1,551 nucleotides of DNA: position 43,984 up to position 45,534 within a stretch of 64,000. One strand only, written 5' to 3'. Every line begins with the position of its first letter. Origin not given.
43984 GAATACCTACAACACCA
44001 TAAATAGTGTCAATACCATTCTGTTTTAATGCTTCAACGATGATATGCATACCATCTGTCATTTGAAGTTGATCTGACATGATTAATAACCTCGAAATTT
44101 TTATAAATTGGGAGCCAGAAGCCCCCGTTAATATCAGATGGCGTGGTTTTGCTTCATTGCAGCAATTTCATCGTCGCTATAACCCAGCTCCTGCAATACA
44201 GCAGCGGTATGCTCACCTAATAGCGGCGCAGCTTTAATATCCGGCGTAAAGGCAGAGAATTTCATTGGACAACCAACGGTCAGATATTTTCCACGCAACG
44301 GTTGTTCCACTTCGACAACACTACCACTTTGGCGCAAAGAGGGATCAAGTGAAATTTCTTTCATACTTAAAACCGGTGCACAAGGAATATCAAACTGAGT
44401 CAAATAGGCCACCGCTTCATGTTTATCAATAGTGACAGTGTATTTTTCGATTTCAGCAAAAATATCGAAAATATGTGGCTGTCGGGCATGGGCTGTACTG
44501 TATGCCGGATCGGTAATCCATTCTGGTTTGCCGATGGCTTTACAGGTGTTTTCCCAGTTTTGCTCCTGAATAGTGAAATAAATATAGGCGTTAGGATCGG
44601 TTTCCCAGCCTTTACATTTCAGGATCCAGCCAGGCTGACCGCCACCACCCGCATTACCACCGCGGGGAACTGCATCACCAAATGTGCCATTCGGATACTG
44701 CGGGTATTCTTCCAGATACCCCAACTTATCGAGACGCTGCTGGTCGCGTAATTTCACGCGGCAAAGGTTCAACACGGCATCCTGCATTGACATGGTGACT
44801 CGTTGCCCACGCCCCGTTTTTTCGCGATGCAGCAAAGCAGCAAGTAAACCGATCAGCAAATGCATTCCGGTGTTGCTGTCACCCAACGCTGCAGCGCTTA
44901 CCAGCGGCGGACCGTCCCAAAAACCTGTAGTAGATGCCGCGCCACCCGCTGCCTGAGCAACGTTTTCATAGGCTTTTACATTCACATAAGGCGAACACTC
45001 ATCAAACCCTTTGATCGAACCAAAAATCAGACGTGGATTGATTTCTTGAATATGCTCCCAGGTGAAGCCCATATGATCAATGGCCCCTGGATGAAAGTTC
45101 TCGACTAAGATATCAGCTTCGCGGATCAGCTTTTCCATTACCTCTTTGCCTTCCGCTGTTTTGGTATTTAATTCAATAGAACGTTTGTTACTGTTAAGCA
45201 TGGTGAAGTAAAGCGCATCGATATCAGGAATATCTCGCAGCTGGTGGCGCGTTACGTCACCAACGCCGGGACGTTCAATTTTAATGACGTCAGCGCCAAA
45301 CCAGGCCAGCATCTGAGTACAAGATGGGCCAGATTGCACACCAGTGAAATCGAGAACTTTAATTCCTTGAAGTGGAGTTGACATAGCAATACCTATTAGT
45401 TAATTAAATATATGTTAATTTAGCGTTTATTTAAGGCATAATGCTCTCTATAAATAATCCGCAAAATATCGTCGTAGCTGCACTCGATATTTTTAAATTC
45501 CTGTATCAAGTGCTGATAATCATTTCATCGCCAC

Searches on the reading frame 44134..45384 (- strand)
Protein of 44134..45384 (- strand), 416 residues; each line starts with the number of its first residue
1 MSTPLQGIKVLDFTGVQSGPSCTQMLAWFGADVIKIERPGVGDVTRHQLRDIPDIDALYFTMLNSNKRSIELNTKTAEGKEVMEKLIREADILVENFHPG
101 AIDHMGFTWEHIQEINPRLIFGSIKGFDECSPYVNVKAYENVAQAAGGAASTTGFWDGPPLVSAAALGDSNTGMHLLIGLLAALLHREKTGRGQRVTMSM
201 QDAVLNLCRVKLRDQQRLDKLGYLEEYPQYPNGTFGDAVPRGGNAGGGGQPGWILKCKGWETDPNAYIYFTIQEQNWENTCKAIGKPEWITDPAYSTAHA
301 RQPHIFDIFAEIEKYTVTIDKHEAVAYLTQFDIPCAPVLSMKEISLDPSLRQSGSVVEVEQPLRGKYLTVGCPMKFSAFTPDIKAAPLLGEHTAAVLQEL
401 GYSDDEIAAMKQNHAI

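Call 27: find_related_loci(query=window:44134-45384:-, collection=genome_contigs, flank=4000)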
Query window:44134-45384:- (416 aa) in genome_contigs; peptide patterns used: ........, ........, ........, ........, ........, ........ (x = any residue, [..] = any of these).
600 stretches matched a pattern (row limit reached: there are more); 592 encode a relative of the query (tblastn E <= 1e-3); the best 80 are kept; 80 distinct loci.
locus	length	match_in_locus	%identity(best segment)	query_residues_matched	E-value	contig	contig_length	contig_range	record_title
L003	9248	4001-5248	99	1-416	0e+0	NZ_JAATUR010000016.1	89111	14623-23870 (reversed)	Escherichia coli strain SCPM-O-B-8794 16length=89111, whole genome shotgun sequence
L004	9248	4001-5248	87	1-416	0e+0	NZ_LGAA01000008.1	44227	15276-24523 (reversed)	Moellerella wisconsensis ATCC 35017 Sequence00008, whole genome shotgun sequence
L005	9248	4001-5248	86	1-416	0e+0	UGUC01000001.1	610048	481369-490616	Providencia stuartii strain NCTC11800 genome assembly, contig: ERS513146SCcontig000001, whole genome shotgun sequence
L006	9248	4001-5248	78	1-416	0e+0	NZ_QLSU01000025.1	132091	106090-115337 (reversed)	Paraburkholderia unamae strain CATux-332 Ga0215848_125, whole genome shotgun sequence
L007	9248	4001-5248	75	1-416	0e+0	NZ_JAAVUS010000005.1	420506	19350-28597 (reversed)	Bradyrhizobium sp. dw_78 5, whole genome shotgun sequence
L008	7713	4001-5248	74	1-416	0e+0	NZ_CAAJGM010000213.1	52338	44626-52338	Paraburkholderia sp. BCC1885, whole genome shotgun sequence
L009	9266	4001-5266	74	1-416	0e+0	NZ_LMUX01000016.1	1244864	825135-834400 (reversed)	Burkholderia sp. L27(2015) NODE_20_length_1244766_cov_8.600279, whole genome shotgun sequence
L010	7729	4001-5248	74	1-416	0e+0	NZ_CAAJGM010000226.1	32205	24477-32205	Paraburkholderia sp. BCC1885, whole genome shotgun sequence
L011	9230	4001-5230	75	4-413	0e+0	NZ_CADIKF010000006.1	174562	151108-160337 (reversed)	Paraburkholderia solisilvae strain LMG 29739 isolate LMG 29739, whole genome shotgun sequence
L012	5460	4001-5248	73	1-416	0e+0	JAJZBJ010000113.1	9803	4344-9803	MAG: Bacillota bacterium isolate HSP2.bin29 NODE_4556_length_9803_cov_2.669492, whole genome shotgun sequence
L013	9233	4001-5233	75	1-411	0e+0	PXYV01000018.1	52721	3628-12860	MAG: Sulfobacillus acidophilus isolate AMDSBA3 AMDSBA3_18, whole genome shotgun sequence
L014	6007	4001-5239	74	4-416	0e+0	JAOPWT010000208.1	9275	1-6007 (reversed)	MAG: Mycobacterium sp. isolate RYN_181 scaffold_89269, whole genome shotgun sequence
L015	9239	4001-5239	72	4-416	0e+0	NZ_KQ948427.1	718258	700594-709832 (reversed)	Streptomyces antibioticus strain DSM 40234 PRJNA299224_s006, whole genome shotgun sequence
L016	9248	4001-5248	72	1-416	0e+0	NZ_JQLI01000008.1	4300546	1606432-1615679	Cupriavidus necator A5-1 K307DRAFT_scf7180000000049_quiver_dupTrim_1601.8_C, whole genome shotgun sequence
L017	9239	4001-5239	73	4-416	0e+0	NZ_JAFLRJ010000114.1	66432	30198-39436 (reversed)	Streptomyces beijiangensis strain DSM 41794 contig114, whole genome shotgun sequence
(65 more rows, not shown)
